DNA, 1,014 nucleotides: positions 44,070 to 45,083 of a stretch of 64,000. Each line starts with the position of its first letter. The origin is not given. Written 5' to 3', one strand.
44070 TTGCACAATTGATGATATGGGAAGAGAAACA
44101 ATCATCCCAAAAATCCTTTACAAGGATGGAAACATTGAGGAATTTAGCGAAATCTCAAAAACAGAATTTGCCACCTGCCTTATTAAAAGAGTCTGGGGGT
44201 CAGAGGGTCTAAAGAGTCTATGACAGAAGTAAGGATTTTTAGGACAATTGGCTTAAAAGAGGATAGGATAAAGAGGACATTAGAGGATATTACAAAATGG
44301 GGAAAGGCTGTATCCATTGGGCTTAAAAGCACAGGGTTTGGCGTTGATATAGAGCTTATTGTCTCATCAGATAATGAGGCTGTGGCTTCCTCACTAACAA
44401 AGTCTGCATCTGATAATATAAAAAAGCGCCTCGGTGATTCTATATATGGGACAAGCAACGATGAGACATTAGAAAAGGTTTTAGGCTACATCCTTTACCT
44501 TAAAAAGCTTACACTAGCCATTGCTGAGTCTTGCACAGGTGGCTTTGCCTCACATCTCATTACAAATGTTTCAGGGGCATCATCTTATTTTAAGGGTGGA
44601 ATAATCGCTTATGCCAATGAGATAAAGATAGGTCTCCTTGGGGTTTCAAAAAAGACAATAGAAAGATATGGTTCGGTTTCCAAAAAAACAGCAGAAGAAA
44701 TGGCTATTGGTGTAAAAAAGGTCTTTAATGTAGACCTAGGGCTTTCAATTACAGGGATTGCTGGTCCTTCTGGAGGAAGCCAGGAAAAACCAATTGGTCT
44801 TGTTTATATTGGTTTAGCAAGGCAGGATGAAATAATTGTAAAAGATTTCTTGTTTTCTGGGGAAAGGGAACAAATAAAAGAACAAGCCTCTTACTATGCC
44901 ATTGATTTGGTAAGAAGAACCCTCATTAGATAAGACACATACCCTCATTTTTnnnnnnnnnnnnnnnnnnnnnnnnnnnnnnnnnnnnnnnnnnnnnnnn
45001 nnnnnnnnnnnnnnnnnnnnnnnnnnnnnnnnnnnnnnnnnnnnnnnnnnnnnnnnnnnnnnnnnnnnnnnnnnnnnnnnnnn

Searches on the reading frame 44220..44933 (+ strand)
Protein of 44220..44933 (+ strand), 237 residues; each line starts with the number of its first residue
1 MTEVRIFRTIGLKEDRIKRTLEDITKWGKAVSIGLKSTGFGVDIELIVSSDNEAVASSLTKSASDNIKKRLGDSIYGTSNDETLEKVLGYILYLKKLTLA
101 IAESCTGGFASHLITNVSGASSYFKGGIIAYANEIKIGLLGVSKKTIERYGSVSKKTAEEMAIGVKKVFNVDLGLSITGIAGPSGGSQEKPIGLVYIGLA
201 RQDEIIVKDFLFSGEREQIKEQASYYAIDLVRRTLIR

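Call 65: search_protein_families(library=pfam, proteins=[window:44220-44933:+], max_evalue=0.001)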
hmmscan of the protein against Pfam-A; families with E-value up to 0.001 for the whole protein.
window:44220-44933:+ (237 aa): 2 families
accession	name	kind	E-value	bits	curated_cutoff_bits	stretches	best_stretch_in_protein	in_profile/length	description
PF02464.23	CinA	-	8.1e-54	181.9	23.5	1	82-235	2-155/155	Competence-damaged protein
PF18146.6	CinA_KH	-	6.1e-09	36.3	27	1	5-77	2-73/73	Damage-inducible protein CinA KH domain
